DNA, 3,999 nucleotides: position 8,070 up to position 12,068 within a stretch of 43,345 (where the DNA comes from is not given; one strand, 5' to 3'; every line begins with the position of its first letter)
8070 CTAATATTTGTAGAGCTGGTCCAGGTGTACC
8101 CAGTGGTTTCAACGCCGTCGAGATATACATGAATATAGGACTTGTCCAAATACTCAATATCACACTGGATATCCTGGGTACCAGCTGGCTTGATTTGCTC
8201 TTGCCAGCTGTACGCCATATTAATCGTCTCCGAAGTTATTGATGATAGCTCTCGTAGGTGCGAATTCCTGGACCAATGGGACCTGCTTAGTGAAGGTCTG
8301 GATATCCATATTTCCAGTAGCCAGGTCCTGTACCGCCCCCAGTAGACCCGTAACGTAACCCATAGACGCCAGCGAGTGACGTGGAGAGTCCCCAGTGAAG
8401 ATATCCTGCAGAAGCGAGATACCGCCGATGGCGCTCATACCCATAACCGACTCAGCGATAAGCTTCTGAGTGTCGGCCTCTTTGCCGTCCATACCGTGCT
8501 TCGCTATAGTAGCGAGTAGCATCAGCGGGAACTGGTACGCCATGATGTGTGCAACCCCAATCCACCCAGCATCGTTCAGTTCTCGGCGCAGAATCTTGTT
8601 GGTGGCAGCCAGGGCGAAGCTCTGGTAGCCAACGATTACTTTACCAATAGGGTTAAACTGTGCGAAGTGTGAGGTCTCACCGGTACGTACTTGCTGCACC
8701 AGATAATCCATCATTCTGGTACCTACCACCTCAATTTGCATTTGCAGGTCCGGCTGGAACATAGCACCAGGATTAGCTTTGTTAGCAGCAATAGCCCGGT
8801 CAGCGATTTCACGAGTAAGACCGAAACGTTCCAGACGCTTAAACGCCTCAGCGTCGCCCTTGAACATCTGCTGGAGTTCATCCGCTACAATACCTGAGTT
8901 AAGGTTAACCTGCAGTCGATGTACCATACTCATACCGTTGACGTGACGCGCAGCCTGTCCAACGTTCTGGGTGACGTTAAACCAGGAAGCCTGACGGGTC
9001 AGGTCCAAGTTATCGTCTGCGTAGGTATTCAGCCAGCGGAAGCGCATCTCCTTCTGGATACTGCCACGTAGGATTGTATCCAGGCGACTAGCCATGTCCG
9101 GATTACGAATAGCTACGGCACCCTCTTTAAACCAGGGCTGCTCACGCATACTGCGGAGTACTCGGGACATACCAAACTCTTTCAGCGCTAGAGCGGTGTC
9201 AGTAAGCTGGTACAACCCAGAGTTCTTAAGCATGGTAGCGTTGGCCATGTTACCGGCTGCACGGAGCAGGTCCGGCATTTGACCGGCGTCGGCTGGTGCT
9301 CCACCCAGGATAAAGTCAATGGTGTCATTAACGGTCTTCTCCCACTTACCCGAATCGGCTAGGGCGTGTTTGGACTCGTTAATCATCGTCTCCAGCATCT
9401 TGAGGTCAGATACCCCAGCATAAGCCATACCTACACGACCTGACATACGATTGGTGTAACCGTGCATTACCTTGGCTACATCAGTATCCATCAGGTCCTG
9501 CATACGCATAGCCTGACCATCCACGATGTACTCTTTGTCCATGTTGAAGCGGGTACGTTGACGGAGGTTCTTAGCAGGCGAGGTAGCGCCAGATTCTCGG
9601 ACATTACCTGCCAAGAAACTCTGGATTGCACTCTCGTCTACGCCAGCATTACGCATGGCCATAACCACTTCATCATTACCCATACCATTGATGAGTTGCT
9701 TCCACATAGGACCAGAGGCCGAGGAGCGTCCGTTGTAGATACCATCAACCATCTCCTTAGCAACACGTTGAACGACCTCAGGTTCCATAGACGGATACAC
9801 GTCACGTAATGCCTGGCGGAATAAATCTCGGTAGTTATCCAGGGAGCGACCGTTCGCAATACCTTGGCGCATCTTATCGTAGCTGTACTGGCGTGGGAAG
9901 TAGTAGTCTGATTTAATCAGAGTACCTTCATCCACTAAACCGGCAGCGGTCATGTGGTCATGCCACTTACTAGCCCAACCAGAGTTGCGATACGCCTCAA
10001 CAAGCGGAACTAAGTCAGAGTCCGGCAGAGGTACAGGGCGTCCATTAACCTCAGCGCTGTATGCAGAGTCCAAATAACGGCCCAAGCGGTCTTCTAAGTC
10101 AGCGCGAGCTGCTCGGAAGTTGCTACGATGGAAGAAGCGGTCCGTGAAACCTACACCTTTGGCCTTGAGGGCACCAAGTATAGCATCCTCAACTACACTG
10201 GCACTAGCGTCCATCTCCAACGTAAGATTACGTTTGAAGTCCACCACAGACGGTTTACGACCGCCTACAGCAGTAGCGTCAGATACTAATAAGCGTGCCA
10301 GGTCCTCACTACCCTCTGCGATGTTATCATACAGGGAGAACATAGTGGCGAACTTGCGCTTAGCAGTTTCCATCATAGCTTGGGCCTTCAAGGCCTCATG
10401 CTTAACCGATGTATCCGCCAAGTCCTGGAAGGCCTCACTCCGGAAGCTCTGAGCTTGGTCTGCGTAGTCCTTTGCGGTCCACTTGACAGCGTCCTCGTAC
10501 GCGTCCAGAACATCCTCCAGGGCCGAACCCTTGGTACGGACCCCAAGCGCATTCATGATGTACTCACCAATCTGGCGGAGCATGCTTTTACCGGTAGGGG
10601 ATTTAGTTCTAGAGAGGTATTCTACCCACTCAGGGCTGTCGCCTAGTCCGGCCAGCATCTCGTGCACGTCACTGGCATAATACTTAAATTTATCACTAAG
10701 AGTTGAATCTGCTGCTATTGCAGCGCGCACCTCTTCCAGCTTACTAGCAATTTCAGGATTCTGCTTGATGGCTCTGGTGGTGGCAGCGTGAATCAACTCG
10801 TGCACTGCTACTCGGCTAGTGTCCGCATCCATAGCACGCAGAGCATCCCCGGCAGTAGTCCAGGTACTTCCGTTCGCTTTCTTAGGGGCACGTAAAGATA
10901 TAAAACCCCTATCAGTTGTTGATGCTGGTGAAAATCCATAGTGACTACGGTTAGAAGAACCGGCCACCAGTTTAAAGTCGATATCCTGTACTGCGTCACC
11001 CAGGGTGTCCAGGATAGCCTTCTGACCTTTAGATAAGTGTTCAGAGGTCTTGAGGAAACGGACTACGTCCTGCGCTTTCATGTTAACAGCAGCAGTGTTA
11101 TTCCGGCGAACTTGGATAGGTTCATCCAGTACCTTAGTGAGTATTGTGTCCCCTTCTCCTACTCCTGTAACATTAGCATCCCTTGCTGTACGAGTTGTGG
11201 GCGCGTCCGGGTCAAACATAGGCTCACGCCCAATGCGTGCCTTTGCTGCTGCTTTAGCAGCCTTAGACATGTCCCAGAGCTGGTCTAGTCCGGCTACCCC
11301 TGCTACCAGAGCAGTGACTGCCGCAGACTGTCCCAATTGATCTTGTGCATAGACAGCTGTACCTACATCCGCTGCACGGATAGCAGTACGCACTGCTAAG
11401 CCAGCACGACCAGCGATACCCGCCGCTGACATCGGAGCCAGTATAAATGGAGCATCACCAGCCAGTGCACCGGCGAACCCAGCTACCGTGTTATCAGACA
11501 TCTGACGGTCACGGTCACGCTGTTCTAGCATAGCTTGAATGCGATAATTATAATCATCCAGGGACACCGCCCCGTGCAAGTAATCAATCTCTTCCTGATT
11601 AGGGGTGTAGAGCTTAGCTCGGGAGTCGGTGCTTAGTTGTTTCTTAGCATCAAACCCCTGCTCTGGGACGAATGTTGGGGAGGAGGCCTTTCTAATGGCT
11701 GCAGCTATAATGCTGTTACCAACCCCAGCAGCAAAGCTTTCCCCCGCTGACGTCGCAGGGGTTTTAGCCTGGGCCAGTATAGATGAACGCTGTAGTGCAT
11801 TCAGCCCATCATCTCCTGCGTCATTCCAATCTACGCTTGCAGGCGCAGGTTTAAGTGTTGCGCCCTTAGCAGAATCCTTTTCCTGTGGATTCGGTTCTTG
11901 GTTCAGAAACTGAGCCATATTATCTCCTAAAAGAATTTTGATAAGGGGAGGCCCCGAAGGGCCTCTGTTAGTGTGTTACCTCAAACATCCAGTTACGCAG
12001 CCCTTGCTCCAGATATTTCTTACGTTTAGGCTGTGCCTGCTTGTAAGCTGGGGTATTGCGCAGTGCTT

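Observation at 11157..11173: Promoter-like 17-mer embedded in the gp16-like coding sequence, next to a hydrophobic N-terminal segment and an HExxH motif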

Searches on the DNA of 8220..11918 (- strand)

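Call 5: search_dna_similar(query=window:8220-11918:-, collection=phages, mode=near, max_rows=25)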
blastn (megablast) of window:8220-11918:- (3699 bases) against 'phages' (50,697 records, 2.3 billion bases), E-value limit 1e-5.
Records with a match: 250; places in all: 251; records where one place covers at least 80% of the query: 230.
Best place of each record, by identity: 90-95% 10; 80-90% 16; 60-80% 224.
By first word of the organism name: Klebsiella 234; Escherichia 9; Shigella 2; Acinetobacter 2; Drulisvirus 1; Cronobacter 1; Phage 1.
By host as written in the record: Klebsiella pneumoniae 143; - 21; Klebsiella pneumoniae 1210 6; Klebsiella pneumoniae OMCS-22-1557 6; Escherichia coli 5; Klebsiella pneumoniae ATCC 700603 5; Klebsiella sp. 4; Klebsiella michiganensis 3; and 49 more.
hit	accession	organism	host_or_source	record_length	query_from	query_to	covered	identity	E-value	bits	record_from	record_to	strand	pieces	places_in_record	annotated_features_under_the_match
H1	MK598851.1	Escherichia phage Minorna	Escherichia coli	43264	1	3699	100%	94.9%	0e+0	5790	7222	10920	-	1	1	internal core protein | ribosome_binding_site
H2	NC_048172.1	Escherichia phage Minorna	Escherichia coli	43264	1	3699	100%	94.9%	0e+0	5790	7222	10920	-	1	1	internal virion protein with endolysin domain | ribosome_binding_site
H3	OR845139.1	Escherichia phage EC22.5-2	Escherichia coli ATCC 25922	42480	1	3699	100%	94.6%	0e+0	5729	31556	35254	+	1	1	record has no annotation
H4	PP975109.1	Escherichia phage IK_ECO1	Escherichia coli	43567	1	3699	100%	94.5%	0e+0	5712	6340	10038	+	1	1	hypothetical protein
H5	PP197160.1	Escherichia phage phiHAO78-1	Escherichia coli APEC E19057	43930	1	3699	100%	93.8%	0e+0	5557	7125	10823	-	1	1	peptidoglycan lytic exotransglycosylase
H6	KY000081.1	Klebsiella phage KPV811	Klebsiella pneumoniae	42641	1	3699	100%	91.7%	0e+0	5120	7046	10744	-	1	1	hypothetical protein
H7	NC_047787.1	Klebsiella phage KPV811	Klebsiella pneumoniae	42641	1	3699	100%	91.7%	0e+0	5120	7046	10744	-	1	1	internal virion protein with endolysin domain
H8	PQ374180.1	Klebsiella phage Hope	Klebsiella sp.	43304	1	3699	100%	90.6%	0e+0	4903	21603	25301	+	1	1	internal virion protein with endolysin domain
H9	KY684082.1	Shigella phage SFN6B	Shigella flexneri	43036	1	3699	99%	91.4%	0e+0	5008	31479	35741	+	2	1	putative internal core protein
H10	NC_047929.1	Shigella phage SFN6B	Shigella flexneri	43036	1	3699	99%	91.4%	0e+0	5008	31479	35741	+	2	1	internal virion protein with endolysin domain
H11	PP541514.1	Escherichia phage PSK2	Escherichia coli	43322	1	3699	100%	87.6%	0e+0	4294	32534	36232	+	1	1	internal virion protein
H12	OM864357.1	Escherichia phage ZH5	Escherichia coli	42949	1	3699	99%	88.7%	0e+0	4448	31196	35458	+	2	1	hypothetical protein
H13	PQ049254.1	Acinetobacter phage vB_AbaP_Indie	Acinetobacter baumannii AbAK03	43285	1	3699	100%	87.1%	0e+0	4194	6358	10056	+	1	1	internal virion protein with endolysin domain protein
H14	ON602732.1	Klebsiella phage VLCpiA1a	Klebsiella pneumoniae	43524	1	3699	100%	87.1%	0e+0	4178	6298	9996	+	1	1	internal virion protein with endolysin domain protein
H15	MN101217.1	Klebsiella phage KMI3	Klebsiella michiganensis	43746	1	3699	100%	87.0%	0e+0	4172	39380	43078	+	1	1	putative internal core protein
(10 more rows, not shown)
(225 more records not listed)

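Call 8: get_annotated_region(hit=H2, flank=20000)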
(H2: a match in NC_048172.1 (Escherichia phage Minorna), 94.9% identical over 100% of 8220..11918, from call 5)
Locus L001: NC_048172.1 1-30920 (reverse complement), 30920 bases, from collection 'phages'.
description: Escherichia phage Minorna, complete genome.
organism: Escherichia phage Minorna (NCBI taxid 2547246)
taxonomy: Viruses; Duplodnaviria; Heunggongvirae; Uroviricota; Caudoviricetes; Autographiviridae; Slopekvirinae; Drulisvirus; Drulisvirus minorna
host: Escherichia coli; source: creek water; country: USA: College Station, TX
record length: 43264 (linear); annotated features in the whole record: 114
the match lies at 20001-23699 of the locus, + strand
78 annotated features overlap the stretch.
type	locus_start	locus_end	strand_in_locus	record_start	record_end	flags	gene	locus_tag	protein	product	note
CDS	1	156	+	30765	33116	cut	-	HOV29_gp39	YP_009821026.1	DNA polymerase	-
regulatory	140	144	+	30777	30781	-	-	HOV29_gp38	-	ribosome_binding_site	CPT_Minorna_038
CDS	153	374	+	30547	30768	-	-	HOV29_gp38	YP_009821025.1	hypothetical protein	-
regulatory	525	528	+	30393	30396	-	-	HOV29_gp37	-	ribosome_binding_site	CPT_Minorna_037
CDS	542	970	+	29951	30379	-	-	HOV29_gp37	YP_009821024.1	endonuclease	-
regulatory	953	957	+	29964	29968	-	-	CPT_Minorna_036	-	ribosome_binding_site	CPT_Minorna_036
CDS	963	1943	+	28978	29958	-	-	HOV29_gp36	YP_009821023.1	metallophosphoesterase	-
regulatory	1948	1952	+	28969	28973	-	-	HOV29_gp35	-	ribosome_binding_site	CPT_Minorna_035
CDS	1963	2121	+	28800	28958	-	-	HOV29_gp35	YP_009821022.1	hypothetical protein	-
regulatory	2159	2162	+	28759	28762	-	-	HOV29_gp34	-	ribosome_binding_site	CPT_Minorna_034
CDS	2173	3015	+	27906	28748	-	-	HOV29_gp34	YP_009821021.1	hypothetical protein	-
regulatory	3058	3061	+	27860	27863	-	-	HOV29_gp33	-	ribosome_binding_site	CPT_Minorna_033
CDS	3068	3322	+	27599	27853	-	-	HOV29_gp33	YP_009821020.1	hypothetical protein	-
regulatory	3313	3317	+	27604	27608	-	-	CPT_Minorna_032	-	ribosome_binding_site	CPT_Minorna_032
CDS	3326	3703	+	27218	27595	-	-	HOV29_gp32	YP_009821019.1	hypothetical protein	-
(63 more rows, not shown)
